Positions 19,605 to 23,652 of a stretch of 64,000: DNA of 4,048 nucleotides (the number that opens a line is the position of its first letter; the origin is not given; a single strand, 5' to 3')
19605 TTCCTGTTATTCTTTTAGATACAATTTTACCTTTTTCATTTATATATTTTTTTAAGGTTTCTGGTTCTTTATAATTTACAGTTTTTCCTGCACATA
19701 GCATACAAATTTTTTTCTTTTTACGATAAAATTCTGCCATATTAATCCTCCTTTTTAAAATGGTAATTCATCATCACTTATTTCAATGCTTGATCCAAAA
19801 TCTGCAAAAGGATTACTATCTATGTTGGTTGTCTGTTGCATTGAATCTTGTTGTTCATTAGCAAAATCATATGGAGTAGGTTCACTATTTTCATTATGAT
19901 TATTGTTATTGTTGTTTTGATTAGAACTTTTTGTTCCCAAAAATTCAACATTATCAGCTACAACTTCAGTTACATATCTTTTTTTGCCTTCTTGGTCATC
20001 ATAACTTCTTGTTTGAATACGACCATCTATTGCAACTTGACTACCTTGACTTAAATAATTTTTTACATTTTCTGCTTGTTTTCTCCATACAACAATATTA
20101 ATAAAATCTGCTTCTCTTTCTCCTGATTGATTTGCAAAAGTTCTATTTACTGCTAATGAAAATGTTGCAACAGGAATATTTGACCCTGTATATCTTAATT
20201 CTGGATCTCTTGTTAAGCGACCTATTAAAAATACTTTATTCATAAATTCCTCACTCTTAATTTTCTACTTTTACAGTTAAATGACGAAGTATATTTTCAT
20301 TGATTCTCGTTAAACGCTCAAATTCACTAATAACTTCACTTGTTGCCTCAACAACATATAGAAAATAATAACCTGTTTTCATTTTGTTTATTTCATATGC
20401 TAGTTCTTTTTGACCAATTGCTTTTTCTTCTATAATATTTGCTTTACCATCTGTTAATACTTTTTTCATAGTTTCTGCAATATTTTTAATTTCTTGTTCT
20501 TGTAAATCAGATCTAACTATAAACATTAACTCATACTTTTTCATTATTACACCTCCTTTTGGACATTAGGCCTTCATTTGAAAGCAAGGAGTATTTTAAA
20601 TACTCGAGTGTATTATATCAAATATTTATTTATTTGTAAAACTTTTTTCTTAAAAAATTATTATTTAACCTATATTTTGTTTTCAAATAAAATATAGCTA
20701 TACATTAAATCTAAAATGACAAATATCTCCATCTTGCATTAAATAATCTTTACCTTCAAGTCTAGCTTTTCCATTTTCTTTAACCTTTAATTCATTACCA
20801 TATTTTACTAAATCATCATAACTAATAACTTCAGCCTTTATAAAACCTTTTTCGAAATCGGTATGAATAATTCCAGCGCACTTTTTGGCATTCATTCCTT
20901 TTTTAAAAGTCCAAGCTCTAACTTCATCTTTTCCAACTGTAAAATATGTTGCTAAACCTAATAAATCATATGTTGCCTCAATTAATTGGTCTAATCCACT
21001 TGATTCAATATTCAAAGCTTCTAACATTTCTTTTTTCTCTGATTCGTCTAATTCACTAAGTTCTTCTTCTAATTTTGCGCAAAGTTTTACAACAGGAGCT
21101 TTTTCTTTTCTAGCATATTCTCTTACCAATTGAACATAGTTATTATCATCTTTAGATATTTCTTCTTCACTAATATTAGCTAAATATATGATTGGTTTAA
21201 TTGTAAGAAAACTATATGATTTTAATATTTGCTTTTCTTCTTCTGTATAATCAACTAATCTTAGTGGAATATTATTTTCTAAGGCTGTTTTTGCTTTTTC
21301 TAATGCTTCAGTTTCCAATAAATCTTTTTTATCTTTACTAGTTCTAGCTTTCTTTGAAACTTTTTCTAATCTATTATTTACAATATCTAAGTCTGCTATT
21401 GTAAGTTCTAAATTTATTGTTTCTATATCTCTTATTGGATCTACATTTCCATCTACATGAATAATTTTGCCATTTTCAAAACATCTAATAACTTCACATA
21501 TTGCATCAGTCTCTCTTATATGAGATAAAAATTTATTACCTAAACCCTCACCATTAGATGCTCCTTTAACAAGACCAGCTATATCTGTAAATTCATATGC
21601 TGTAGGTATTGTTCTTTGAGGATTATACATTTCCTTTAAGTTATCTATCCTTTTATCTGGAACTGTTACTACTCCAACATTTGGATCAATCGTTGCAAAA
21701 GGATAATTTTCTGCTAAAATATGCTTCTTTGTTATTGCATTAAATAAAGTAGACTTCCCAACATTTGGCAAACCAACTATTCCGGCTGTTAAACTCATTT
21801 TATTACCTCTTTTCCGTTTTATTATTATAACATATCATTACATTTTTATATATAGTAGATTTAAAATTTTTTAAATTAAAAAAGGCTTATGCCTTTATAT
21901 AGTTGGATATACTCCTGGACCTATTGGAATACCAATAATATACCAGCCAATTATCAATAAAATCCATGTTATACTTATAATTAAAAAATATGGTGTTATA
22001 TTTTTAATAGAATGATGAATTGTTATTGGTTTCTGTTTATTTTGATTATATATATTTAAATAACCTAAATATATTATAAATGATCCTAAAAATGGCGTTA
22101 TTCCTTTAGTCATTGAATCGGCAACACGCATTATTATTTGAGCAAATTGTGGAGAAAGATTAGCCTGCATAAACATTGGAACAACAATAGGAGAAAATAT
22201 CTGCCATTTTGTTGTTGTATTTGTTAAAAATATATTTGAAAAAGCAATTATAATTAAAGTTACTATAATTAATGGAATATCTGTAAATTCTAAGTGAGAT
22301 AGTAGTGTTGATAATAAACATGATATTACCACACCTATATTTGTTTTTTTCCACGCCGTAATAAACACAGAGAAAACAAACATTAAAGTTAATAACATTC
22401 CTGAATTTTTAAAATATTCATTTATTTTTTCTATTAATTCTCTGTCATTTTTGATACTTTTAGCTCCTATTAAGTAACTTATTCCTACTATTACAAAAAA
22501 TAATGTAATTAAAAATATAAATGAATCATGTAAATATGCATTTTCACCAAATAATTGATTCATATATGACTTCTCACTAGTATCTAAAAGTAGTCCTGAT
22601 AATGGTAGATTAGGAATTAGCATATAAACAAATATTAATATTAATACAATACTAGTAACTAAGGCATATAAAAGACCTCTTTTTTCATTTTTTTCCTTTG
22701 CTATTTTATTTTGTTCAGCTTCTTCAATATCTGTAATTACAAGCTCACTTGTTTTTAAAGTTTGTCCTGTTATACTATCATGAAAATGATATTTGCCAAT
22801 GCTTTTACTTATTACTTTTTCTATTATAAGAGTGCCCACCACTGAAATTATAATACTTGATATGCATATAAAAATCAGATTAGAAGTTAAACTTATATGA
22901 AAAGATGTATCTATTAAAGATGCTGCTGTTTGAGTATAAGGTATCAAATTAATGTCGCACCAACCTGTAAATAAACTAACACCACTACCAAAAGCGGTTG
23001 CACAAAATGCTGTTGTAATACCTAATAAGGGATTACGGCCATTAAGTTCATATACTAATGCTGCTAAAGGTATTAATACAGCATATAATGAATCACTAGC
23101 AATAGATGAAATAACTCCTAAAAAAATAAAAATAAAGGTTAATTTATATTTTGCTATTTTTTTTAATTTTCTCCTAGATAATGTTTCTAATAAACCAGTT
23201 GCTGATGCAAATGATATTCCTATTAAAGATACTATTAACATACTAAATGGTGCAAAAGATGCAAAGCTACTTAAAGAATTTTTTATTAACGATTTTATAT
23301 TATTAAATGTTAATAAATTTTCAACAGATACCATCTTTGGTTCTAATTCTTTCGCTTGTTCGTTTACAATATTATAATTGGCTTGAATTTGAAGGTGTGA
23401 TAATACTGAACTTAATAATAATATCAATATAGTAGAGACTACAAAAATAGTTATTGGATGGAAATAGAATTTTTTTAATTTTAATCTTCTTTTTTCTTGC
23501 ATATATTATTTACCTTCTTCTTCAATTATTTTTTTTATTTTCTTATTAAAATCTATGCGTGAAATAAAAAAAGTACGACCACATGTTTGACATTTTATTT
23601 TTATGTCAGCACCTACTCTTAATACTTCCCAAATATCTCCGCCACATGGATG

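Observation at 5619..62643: The two phase-variable paralogs form a large inverted repeat placed symmetrically around oriC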

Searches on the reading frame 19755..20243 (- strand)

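Call 34: search_protein_families(library=pfam, proteins=[window:19755-20243:-], max_evalue=0.001)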
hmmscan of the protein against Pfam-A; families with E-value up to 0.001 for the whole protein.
window:19755-20243:- (162 aa): 3 families
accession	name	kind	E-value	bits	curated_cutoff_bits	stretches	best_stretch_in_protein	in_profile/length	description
PF00436.31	SSB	-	1e-40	138.4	26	1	1-102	1-104/104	Single-strand binding protein family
PF22657.2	SSB_1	-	0.0003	21.4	27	1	2-81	1-80/91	Another single-strand binding protein family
PF01336.31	tRNA_anti-codon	-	0.00049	20.4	27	1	47-100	28-73/75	OB-fold nucleic acid binding domain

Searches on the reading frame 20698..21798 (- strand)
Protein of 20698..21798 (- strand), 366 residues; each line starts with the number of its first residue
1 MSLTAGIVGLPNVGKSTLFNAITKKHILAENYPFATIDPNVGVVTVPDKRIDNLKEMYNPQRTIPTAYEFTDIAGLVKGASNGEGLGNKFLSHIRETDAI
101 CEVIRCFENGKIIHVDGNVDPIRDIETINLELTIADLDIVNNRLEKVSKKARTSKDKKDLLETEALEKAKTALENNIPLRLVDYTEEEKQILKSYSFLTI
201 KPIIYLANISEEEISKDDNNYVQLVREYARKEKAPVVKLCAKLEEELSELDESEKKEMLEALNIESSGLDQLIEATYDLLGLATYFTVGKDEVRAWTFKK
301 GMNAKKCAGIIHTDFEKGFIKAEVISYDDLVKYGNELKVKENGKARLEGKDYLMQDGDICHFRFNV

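Call 34: search_protein_families(library=pfam, proteins=[window:20698-21798:-], max_evalue=0.001)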
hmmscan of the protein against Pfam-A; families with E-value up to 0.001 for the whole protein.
window:20698-21798:- (366 aa): 3 families
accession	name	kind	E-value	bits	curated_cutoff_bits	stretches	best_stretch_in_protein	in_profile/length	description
PF06071.19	YchF-GTPase_C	-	3.7e-40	136.4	27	1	282-365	1-84/84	Protein of unknown function (DUF933)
PF01926.29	MMR_HSR1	-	5.9e-22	78.4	21.9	1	5-116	2-93/113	50S ribosome-binding GTPase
PF02421.24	FeoB_N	-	7.2e-08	32.5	27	1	6-51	4-49/156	Ferrous iron transport protein B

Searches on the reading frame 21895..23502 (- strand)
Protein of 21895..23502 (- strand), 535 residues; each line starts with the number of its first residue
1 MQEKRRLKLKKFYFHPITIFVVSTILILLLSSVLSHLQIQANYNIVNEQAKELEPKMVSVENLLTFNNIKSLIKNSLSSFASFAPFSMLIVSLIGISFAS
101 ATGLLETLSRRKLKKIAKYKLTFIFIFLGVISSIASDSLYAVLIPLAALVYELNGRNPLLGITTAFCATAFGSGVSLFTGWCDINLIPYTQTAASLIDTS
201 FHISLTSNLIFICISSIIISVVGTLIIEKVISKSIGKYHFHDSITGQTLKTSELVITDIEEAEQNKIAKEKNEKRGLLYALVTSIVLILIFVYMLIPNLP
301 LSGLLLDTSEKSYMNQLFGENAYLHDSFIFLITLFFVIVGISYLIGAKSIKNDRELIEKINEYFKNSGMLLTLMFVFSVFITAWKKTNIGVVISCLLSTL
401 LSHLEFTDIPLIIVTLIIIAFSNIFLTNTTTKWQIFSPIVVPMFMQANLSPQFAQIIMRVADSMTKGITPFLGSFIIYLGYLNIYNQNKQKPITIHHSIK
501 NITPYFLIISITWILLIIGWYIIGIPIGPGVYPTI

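Call 35: search_protein_families(library=pfam, proteins=[window:21895-23502:-], max_evalue=0.001)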
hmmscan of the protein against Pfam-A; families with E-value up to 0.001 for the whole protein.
window:21895-23502:- (535 aa): 1 family
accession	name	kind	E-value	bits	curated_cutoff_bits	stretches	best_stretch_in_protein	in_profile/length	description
PF03806.19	ABG_transport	-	6.2e-95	318.8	27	1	15-533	15-500/502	AbgT putative transporter family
